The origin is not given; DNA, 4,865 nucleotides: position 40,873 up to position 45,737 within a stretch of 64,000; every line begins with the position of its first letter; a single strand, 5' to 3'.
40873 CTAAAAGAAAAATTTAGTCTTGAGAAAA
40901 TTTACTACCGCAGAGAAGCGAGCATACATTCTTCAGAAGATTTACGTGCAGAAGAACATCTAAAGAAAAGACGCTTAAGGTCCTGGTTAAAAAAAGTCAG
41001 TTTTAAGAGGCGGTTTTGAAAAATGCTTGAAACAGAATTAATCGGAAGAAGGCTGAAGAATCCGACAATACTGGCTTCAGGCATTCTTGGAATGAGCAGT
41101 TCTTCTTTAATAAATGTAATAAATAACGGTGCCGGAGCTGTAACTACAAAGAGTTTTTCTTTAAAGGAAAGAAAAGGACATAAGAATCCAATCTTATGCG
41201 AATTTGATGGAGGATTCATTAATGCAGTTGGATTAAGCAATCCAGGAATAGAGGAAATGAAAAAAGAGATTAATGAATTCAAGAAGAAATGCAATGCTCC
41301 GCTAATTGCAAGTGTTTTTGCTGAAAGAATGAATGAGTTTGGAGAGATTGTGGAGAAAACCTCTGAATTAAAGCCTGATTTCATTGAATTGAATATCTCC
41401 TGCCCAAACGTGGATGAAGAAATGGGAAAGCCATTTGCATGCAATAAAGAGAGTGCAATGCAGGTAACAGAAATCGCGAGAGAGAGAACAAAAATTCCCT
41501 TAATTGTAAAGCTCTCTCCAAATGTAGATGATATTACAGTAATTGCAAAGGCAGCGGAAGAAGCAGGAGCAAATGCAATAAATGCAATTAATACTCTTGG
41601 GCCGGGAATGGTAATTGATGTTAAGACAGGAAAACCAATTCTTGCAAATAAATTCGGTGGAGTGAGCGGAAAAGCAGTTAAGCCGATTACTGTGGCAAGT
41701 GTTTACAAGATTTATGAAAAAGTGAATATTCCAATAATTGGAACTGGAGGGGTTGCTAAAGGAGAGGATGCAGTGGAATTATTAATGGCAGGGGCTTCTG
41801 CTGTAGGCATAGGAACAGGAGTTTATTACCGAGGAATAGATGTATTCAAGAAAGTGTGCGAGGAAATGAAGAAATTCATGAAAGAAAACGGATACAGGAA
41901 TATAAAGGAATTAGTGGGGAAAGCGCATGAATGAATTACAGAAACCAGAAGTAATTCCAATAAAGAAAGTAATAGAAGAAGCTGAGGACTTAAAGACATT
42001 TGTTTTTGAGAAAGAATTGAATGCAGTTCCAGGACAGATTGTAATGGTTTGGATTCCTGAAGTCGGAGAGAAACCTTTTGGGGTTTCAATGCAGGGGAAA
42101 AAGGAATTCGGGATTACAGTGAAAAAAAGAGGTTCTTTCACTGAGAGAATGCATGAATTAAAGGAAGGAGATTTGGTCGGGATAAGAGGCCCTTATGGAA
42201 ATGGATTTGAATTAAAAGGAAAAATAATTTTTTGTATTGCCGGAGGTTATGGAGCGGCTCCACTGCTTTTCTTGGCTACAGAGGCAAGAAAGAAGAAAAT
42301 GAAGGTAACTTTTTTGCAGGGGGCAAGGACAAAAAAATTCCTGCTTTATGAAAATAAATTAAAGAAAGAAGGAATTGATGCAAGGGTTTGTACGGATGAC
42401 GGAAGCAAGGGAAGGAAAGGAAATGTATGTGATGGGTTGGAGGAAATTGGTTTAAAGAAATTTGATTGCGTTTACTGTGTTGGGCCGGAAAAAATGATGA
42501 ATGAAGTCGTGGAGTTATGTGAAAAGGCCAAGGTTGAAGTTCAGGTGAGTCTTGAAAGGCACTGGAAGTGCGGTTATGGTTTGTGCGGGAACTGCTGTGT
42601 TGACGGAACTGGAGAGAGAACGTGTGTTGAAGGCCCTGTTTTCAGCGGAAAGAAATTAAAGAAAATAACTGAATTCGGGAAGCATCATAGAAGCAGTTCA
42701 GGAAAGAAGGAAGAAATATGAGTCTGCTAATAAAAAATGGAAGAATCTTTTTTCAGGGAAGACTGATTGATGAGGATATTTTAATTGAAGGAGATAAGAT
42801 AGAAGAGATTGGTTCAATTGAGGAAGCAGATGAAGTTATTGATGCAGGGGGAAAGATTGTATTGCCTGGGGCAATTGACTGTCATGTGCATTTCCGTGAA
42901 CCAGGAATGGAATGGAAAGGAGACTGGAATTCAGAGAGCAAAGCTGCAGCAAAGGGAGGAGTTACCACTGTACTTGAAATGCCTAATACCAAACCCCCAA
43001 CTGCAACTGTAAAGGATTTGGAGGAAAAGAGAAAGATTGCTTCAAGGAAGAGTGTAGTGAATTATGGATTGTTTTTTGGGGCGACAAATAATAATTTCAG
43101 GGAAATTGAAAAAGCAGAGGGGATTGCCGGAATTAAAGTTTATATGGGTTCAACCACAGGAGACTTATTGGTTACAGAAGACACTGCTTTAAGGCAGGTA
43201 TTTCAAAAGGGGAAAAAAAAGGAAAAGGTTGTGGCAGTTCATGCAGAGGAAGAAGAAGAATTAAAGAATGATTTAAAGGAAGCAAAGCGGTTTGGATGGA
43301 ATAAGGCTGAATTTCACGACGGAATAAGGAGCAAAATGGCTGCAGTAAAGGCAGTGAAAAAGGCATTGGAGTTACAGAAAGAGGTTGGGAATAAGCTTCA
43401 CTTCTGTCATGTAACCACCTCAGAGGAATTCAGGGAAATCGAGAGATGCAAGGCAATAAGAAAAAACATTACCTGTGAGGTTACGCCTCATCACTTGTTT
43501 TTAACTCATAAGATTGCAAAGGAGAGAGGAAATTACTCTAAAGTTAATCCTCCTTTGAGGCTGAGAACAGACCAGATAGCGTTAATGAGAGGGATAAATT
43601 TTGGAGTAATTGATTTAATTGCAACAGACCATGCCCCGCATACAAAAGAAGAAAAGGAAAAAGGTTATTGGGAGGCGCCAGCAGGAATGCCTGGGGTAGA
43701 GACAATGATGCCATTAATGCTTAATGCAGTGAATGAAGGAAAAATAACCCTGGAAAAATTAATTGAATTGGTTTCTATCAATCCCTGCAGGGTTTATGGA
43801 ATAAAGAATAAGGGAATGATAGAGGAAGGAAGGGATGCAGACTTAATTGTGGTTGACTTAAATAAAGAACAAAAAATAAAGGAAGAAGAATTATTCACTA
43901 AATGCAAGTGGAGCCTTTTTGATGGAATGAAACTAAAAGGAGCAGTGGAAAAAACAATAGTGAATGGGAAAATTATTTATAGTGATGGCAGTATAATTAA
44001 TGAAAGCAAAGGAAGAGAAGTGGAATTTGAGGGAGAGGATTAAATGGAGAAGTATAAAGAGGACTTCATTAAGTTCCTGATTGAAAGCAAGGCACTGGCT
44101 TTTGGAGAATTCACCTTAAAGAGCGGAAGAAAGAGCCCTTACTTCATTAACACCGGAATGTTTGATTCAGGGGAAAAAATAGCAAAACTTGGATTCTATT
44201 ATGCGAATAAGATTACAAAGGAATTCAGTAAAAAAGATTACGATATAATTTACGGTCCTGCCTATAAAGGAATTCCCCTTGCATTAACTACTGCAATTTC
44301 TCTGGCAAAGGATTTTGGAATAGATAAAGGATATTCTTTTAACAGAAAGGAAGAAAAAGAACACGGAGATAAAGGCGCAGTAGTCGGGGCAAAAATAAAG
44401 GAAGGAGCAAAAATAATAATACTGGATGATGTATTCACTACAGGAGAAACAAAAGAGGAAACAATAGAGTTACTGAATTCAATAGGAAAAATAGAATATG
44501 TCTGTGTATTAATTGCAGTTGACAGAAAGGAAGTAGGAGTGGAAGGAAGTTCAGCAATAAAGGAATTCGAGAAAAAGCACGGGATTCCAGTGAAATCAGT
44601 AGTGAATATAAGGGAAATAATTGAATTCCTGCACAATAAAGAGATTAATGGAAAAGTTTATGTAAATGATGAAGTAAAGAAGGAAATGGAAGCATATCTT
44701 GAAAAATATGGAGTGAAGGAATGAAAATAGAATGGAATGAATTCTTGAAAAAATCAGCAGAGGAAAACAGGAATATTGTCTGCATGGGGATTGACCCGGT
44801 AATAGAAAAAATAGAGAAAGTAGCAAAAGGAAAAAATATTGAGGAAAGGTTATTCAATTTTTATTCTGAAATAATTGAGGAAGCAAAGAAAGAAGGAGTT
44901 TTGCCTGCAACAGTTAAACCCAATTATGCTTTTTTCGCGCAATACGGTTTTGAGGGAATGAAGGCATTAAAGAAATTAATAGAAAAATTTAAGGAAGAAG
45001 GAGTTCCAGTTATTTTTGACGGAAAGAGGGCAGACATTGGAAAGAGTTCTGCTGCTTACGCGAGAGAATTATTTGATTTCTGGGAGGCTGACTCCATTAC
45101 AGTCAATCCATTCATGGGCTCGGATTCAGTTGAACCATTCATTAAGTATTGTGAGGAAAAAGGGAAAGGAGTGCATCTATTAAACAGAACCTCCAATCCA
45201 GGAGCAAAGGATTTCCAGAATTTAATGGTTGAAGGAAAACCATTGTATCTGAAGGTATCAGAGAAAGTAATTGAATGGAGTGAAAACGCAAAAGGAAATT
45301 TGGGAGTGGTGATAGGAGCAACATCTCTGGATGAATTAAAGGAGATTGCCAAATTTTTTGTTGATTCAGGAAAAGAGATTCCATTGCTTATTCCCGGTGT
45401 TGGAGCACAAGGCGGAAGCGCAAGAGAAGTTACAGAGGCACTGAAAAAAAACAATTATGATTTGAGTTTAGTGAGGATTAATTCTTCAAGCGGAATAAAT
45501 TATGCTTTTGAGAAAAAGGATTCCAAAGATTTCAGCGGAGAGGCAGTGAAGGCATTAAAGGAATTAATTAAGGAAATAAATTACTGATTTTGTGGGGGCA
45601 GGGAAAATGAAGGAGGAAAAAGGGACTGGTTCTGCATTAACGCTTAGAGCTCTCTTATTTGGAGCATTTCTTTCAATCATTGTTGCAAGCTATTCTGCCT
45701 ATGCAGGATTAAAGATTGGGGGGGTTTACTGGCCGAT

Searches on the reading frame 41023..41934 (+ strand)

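Call 31: search_protein_families(library=pfam, proteins=[window:41023-41934:+], max_evalue=0.00001)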
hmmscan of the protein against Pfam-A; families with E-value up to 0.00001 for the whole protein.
window:41023-41934:+ (303 aa): 2 families
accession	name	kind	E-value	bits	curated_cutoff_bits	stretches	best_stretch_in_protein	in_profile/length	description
PF01180.27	DHO_dh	-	2.7e-76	257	27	1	1-286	1-291/291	Dihydroorotate dehydrogenase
PF01207.24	Dus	-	4e-08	33.2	20.4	0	77-186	38-155/311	Dihydrouridine synthase (Dus)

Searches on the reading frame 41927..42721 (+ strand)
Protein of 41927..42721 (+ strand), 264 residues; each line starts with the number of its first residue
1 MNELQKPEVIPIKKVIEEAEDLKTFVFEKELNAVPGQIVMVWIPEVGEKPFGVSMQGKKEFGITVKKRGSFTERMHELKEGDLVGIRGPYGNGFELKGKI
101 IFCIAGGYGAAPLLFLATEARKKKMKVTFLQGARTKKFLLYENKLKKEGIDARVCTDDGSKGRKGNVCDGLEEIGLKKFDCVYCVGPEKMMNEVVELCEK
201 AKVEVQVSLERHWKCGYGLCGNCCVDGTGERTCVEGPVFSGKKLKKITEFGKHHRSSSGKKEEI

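Call 31: search_protein_families(library=pfam, proteins=[window:41927-42721:+], max_evalue=0.00001)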
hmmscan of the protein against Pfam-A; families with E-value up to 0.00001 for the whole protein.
window:41927-42721:+ (264 aa): 1 family
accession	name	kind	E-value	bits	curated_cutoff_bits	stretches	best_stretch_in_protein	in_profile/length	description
PF10418.14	DHODB_Fe-S_bind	-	2.1e-09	37.4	23.9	1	210-244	1-40/41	Iron-sulfur cluster binding domain of dihydroorotate dehydrogenase B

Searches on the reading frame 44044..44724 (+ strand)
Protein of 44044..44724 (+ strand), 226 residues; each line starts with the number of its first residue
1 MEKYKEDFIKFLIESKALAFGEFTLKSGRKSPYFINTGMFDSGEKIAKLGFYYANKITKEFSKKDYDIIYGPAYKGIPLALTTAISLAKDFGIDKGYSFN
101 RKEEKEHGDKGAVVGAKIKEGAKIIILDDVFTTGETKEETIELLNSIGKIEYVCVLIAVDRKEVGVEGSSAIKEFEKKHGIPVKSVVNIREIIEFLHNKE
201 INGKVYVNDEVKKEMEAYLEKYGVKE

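Call 31: search_protein_families(library=pfam, proteins=[window:44044-44724:+], max_evalue=0.00001)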
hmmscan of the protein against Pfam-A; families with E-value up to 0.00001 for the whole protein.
window:44044-44724:+ (226 aa): 1 family
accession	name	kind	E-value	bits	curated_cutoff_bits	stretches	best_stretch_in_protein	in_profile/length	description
PF00156.33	Pribosyltran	-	2.9e-10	40.1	26.3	1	54-149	19-115/158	Phosphoribosyl transferase domain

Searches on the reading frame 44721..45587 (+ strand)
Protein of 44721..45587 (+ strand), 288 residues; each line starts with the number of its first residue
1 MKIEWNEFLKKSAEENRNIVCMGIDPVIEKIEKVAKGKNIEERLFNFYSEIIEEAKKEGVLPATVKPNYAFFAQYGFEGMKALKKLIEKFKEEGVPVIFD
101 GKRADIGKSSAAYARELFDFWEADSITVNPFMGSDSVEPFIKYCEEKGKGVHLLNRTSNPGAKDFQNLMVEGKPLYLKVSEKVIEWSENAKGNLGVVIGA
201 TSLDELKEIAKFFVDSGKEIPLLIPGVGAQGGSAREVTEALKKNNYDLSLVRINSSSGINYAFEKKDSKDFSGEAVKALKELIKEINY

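Call 31: search_protein_families(library=pfam, proteins=[window:44721-45587:+], max_evalue=0.00001)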
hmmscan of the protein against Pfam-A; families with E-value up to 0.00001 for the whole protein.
window:44721-45587:+ (288 aa): 1 family
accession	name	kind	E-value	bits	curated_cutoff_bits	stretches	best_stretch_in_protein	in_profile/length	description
PF00215.30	OMPdecase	-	3.9e-27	96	27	1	52-240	16-188/221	Orotidine 5'-phosphate decarboxylase / HUMPS family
